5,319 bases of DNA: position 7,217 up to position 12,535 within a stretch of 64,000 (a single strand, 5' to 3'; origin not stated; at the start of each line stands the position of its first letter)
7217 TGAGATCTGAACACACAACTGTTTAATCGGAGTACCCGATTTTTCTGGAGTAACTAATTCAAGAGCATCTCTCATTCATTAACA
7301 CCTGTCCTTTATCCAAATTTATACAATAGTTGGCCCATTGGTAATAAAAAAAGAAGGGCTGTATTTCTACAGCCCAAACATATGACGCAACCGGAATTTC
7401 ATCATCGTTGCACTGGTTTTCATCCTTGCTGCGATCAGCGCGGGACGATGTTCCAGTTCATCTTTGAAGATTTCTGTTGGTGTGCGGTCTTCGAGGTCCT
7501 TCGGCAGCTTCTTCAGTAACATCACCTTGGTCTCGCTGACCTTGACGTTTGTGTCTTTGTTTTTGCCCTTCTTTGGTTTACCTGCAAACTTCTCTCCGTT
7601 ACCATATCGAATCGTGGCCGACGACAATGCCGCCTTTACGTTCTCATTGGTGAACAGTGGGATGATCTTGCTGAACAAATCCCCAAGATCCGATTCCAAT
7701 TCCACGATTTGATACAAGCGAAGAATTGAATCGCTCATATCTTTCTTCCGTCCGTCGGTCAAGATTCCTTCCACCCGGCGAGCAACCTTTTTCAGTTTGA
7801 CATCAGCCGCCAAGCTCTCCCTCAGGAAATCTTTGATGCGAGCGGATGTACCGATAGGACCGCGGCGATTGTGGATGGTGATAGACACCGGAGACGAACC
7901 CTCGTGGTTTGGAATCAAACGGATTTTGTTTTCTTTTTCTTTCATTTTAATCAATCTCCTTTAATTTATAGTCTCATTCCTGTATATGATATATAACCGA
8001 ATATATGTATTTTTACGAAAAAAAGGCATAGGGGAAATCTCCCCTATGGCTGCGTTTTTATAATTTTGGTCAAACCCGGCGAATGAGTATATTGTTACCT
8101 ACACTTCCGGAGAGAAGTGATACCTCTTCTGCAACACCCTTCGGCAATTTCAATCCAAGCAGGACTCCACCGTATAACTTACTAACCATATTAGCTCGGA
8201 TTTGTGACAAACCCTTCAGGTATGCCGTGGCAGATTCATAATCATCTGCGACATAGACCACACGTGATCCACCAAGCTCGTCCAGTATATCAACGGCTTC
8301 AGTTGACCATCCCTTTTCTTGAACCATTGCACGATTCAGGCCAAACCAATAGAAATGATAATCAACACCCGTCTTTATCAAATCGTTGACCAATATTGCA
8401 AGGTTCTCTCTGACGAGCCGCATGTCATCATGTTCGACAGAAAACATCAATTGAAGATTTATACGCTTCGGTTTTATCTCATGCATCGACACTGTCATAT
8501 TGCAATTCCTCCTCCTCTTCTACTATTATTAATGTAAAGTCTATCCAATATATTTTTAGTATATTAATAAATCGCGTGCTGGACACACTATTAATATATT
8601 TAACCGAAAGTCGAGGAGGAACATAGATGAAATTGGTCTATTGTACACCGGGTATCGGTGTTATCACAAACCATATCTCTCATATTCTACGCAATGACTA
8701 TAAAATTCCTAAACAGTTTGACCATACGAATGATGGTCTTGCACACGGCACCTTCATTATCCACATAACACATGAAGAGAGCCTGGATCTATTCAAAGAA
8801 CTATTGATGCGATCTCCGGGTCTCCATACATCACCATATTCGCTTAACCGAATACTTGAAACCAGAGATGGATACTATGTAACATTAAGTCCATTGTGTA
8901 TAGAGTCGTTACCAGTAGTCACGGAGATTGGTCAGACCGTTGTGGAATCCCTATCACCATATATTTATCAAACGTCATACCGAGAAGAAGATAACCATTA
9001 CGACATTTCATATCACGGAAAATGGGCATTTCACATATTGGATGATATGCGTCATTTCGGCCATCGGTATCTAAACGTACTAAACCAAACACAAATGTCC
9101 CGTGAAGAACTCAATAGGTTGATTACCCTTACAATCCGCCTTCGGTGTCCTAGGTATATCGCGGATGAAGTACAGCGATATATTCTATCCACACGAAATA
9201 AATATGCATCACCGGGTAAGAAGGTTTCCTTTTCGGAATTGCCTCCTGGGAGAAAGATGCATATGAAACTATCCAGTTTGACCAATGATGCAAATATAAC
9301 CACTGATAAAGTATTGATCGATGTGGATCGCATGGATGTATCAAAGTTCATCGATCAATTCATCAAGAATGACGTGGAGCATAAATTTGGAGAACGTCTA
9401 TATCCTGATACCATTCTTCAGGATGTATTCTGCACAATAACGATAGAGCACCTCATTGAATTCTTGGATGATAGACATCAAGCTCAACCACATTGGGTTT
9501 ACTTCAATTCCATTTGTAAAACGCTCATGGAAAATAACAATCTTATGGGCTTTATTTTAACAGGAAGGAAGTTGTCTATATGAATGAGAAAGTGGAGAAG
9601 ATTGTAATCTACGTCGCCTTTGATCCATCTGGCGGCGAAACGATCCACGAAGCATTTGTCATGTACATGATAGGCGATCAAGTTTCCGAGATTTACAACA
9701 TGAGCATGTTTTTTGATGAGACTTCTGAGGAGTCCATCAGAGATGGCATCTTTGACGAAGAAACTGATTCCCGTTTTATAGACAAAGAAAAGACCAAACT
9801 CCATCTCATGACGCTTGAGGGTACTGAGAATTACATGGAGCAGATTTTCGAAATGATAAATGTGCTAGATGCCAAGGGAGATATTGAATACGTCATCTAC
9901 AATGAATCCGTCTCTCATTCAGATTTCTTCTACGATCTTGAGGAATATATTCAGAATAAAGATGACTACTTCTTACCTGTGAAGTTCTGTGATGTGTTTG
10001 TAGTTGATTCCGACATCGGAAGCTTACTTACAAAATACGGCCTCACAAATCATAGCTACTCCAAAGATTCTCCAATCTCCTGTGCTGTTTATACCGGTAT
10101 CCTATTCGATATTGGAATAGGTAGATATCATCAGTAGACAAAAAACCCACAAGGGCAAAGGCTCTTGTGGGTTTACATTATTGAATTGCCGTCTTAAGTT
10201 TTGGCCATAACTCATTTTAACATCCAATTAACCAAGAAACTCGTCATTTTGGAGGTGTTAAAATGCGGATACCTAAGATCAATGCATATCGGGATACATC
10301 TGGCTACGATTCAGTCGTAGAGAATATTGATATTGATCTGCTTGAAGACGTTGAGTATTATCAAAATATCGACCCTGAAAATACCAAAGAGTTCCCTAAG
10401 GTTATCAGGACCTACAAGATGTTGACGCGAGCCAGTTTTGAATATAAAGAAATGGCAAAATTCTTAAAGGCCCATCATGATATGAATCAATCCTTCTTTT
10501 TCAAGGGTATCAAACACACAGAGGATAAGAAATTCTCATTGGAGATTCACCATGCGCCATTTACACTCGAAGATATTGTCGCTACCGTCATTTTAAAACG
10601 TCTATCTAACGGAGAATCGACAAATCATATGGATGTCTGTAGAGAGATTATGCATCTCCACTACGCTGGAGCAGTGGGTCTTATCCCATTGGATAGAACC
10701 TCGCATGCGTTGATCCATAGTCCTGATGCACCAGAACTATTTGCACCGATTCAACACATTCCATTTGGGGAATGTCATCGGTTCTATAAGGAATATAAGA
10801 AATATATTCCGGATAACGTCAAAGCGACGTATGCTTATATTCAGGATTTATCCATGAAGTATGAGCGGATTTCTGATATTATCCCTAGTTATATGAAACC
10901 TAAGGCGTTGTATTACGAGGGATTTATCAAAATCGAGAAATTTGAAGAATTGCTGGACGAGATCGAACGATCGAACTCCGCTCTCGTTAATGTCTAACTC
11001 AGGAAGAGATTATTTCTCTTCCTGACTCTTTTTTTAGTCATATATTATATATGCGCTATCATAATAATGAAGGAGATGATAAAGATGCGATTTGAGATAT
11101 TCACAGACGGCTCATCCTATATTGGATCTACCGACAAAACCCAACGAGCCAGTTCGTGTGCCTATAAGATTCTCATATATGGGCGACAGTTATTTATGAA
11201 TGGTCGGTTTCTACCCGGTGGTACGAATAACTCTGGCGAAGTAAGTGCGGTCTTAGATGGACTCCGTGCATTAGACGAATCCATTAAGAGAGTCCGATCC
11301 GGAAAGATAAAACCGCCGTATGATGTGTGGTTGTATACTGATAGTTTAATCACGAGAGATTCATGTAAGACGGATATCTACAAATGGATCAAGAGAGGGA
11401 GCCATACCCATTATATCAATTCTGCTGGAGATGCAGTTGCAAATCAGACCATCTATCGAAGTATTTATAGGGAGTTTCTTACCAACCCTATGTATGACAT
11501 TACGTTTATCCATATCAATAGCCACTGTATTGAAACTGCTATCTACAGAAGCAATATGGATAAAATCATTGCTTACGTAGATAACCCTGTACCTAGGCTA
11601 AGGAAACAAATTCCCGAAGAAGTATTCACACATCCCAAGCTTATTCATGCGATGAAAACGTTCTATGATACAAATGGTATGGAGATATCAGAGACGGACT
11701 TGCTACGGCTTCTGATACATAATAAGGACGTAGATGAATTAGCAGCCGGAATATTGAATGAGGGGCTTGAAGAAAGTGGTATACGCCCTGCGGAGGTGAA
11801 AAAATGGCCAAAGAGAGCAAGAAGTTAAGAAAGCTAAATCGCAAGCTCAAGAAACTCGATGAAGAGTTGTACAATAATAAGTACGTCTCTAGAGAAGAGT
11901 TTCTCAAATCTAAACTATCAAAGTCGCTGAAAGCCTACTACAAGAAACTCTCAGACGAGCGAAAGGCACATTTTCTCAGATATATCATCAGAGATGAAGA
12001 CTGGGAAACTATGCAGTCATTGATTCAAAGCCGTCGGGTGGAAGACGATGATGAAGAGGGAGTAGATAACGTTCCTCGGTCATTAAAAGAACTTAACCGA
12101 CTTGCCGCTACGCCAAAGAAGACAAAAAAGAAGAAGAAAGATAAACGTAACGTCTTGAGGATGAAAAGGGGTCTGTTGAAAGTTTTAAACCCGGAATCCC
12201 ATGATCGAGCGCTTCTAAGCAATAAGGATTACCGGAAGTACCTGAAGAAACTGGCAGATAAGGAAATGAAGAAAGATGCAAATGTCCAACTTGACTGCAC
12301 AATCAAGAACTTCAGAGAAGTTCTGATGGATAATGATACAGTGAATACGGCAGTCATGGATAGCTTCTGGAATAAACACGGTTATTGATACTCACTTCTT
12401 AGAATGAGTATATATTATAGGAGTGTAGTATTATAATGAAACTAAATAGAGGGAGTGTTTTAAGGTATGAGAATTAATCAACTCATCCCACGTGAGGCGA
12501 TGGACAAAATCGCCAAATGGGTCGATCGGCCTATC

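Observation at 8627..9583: Catalytically dead ThyX: a possible thymidylate-synthesis decoy in a putative uracil-DNA phage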

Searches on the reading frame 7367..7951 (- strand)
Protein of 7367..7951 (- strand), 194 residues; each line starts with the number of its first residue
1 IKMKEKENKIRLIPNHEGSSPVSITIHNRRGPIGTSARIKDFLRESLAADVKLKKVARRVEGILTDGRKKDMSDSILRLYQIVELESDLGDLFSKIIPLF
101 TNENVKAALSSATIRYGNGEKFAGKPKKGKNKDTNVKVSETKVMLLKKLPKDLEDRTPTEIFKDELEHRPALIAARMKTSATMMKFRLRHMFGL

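Call 113: search_protein_families(library=padloc, proteins=[window:7367-7951:-], max_evalue=0.1)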
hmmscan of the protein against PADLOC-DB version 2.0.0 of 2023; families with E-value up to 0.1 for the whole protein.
window:7367-7951:- (194 aa): 2 families
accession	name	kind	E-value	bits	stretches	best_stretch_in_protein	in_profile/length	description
PDLC04540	PDC-M24B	-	0.024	12.2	1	49-143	80-176/256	-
PDLC04657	PDC-M45B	-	0.036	11.6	0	93-117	39-63/204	-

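Call 114: search_protein_families(library=pfam, proteins=[window:7367-7951:-], max_evalue=0.01)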
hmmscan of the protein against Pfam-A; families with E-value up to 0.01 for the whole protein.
window:7367-7951:- (194 aa): 0 families

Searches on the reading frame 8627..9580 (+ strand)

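Call 4: search_protein_families(library=pfam, proteins=[window:8627-9580:+], max_evalue=10)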
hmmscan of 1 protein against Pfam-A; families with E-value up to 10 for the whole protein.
window:8627-9580:+ (318 aa): 0 families

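Call 5: search_protein_families(library=phrogs, proteins=[window:8627-9580:+], max_evalue=1)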
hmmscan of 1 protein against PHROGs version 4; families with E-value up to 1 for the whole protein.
window:8627-9580:+ (318 aa): 1 family
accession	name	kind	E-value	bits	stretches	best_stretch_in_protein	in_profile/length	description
phrog_37221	-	unknown function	0.12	13.4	1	210-247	22-55/64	-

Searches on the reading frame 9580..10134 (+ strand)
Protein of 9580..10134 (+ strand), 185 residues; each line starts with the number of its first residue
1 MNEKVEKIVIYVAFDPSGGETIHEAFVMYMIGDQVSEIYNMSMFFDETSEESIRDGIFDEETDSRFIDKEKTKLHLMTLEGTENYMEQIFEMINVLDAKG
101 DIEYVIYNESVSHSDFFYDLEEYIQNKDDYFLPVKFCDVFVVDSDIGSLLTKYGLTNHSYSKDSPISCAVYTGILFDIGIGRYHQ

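Call 10: search_protein_families(library=pfam, proteins=[window:9580-10134:+], max_evalue=0.01)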
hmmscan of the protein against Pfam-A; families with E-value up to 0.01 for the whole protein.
window:9580-10134:+ (185 aa): 0 families

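Call 11: search_protein_families(library=phrogs, proteins=[window:9580-10134:+], max_evalue=0.001)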
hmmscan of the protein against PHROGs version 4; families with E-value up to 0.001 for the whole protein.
window:9580-10134:+ (185 aa): 0 families

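Call 91: search_solved_structures(query=A2, max_evalue=10)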
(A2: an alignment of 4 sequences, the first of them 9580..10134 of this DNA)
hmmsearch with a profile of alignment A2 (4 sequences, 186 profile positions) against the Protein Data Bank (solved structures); distinct sequences matched with E-value up to 10: 1.
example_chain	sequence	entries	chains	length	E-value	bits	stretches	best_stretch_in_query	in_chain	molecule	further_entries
2ym0_A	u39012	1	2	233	0.54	13.5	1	86-161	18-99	CELL INVASION PROTEIN SIPD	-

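Call 97: find_related_loci(query=A2, collection=viral_contigs, flank=5000)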
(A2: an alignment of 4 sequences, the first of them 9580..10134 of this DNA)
Query A2 (185 aa) in viral_contigs; peptide patterns used: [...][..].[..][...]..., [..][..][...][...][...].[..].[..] (x = any residue, [..] = any of these).
323 stretches matched a pattern, but none encodes a relative of the query by tblastn (E <= 1e-3).

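Call 113: search_protein_families(library=padloc, proteins=[window:9580-10134:+], max_evalue=0.1)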
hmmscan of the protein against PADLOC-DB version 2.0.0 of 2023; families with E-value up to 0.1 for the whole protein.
window:9580-10134:+ (185 aa): 0 families

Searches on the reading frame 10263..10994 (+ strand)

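Call 10: search_protein_families(library=pfam, proteins=[window:10263-10994:+], max_evalue=0.01)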
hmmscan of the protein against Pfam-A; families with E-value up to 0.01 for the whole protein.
window:10263-10994:+ (244 aa): 0 families

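Call 11: search_protein_families(library=phrogs, proteins=[window:10263-10994:+], max_evalue=0.001)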
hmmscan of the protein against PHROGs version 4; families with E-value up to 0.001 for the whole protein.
window:10263-10994:+ (244 aa): 1 family
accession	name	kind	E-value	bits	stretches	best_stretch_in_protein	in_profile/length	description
phrog_12252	-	unknown function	6e-32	111.7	1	16-206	24-204/223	-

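Call 113: search_protein_families(library=padloc, proteins=[window:10263-10994:+], max_evalue=0.1)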
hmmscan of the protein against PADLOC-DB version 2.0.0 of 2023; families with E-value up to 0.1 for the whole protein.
window:10263-10994:+ (244 aa): 1 family
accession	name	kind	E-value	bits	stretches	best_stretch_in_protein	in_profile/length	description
PDLC04243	PDC-M01A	-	0.0074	12.9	1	167-211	97-141/537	-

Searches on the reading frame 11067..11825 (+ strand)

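Call 10: search_protein_families(library=pfam, proteins=[window:11067-11825:+], max_evalue=0.01)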
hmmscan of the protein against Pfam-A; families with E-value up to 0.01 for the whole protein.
window:11067-11825:+ (253 aa): 1 family
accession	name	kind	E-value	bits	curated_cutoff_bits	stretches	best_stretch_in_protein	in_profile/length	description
PF00075.30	RNase_H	-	6.1e-07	30.1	25.8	1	9-153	4-122/141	RNase H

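Call 11: search_protein_families(library=phrogs, proteins=[window:11067-11825:+], max_evalue=0.001)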
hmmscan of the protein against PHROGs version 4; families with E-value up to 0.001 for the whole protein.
window:11067-11825:+ (253 aa): 1 family
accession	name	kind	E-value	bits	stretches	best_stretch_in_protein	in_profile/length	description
phrog_531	-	DNA, RNA and nucleotide metabolism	3e-11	44.2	1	2-153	69-207/285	Rnase H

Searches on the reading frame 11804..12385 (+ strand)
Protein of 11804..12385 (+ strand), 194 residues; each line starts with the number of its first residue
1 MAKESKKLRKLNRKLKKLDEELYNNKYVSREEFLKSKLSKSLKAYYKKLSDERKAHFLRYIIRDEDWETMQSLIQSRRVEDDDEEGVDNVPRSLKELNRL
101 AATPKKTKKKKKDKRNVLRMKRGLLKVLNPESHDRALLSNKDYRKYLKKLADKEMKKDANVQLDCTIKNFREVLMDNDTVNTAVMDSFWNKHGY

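Call 10: search_protein_families(library=pfam, proteins=[window:11804-12385:+], max_evalue=0.01)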
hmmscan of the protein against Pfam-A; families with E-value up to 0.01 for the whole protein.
window:11804-12385:+ (194 aa): 1 family
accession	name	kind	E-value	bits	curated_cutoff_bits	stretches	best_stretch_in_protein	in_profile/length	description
PF24892.1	UTP6_C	-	0.004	17.5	27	1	105-161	29-85/261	U3 small nucleolar RNA-associated protein 6 C-terminal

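Call 11: search_protein_families(library=phrogs, proteins=[window:11804-12385:+], max_evalue=0.001)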
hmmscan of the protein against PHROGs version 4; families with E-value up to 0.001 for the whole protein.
window:11804-12385:+ (194 aa): 0 families
